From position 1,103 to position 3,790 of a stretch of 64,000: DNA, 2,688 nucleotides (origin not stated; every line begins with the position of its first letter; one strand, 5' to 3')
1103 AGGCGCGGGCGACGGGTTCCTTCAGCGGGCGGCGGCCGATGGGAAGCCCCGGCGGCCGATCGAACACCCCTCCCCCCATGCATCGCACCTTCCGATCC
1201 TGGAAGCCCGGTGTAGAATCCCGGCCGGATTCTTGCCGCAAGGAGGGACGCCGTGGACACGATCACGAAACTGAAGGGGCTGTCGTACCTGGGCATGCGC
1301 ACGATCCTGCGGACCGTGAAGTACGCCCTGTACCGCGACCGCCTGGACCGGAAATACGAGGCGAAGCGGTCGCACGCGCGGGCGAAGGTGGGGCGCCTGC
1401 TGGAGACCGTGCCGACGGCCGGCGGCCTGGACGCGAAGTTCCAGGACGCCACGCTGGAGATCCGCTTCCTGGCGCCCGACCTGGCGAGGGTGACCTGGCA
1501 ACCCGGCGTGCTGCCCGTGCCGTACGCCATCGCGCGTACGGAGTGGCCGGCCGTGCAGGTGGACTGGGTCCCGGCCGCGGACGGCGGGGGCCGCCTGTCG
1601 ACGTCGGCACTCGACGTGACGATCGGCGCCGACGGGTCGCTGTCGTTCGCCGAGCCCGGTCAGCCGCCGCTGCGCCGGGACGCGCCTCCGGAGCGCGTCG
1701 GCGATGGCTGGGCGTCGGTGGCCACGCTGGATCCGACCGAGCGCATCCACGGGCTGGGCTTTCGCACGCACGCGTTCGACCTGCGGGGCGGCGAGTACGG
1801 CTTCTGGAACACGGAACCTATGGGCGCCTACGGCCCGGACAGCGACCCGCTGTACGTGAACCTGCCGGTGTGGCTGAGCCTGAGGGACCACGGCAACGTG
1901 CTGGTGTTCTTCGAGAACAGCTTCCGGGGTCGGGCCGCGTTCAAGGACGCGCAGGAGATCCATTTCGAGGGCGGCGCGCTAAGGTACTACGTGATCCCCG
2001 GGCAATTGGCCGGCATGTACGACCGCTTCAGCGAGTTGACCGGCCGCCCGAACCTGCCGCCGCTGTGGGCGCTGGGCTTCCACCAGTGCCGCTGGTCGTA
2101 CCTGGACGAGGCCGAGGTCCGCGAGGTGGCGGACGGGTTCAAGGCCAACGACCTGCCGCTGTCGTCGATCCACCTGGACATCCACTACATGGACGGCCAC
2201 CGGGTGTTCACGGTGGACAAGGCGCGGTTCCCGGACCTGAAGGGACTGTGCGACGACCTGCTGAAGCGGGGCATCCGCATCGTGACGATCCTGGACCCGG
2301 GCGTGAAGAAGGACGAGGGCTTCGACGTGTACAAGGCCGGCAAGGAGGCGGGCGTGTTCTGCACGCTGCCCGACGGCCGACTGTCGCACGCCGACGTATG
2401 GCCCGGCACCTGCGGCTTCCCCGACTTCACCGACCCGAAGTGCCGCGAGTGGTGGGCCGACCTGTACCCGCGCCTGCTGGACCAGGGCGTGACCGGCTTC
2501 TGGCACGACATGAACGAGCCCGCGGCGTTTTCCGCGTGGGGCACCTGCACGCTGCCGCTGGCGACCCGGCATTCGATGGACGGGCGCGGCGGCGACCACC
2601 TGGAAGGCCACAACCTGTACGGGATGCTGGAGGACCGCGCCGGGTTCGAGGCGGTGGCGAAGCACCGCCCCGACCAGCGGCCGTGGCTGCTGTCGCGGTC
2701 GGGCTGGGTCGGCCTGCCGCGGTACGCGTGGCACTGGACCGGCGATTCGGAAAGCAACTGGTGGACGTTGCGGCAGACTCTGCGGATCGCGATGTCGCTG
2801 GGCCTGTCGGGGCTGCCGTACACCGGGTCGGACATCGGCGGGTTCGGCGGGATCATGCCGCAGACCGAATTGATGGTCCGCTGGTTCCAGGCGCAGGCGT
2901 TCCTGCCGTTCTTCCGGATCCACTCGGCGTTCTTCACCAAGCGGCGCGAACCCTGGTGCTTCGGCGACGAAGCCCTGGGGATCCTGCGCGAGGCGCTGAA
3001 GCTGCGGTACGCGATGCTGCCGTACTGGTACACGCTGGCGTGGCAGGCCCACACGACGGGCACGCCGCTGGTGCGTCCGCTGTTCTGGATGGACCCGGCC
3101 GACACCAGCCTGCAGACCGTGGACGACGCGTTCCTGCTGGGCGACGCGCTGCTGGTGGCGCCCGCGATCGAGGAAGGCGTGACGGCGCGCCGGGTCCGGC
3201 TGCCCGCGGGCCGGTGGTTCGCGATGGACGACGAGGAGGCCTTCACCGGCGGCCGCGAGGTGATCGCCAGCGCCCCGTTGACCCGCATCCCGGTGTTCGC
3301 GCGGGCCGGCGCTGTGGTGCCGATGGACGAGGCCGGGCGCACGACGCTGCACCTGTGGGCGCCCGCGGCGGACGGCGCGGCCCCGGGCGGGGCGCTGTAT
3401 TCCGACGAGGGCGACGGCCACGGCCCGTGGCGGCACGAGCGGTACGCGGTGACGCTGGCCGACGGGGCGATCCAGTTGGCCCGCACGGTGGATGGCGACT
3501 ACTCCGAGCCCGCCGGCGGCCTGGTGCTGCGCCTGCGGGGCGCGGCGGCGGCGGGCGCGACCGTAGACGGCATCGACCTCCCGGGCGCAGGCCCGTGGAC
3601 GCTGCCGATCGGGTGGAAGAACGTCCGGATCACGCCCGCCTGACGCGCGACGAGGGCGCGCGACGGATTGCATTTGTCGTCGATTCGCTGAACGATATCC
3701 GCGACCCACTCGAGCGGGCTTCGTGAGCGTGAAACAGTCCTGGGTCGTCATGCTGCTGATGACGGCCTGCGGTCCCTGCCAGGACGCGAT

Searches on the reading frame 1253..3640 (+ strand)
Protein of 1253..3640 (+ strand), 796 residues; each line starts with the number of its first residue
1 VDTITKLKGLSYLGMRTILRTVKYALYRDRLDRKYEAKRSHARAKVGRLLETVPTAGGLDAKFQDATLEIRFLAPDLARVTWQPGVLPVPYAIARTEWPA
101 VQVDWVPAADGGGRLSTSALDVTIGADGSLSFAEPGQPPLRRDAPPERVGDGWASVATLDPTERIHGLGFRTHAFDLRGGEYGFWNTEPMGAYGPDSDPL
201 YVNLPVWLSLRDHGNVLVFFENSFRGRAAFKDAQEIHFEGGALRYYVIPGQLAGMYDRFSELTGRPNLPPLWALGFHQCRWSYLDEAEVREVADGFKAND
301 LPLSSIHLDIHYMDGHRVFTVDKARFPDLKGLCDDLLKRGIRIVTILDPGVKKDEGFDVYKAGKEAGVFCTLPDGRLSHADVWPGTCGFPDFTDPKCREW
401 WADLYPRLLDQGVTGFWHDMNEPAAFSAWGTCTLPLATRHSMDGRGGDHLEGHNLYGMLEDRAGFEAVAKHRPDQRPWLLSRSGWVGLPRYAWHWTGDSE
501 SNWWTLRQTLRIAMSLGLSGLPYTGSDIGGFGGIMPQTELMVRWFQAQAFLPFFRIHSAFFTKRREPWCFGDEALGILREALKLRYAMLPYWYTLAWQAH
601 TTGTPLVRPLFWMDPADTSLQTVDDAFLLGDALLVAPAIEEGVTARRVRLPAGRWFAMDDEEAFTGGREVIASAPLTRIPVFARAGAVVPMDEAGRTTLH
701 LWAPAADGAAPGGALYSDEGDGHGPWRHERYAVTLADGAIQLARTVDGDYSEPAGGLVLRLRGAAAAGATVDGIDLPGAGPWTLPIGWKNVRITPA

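Call 49: search_protein_families(library=pfam, proteins=[window:1253-3640:+], max_evalue=0.001)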
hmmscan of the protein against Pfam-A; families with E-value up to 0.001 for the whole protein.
window:1253-3640:+ (796 aa): 3 families
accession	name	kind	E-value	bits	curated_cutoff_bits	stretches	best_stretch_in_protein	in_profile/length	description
PF01055.32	Glyco_hydro_31_2nd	-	4.7e-112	375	23.5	1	266-595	1-328/328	Glycosyl hydrolases family 31 TIM-barrel domain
PF21365.3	Glyco_hydro_31_3rd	-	3.8e-22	79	24.4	1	603-689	1-87/87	Glycosyl hydrolase family 31 C-terminal domain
PF13802.12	Gal_mutarotas_2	-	4.3e-15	56.9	27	1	67-225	1-180/184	Glycosyl hydrolase 31 N-terminal galactose mutarotase-like domain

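Call 53: search_protein_families(library=ncbifam, proteins=[window:1253-3640:+], max_evalue=1e-10)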
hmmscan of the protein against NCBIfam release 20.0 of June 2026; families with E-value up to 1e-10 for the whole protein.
window:1253-3640:+ (796 aa): 3 families
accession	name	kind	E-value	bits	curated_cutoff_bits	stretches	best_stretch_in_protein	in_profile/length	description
NF040948.1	alpha_gluc_MalA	equivalog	1.3e-126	423.4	800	1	157-693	55-610/627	alpha-glucosidase MalA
NF007940.0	PRK10658.1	equivalog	3.1e-81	273.9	606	1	158-702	154-681/771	alpha-xylosidase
NF007746.0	PRK10426.1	equivalog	1e-48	166.3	553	1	320-687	308-668/683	alpha-glucosidase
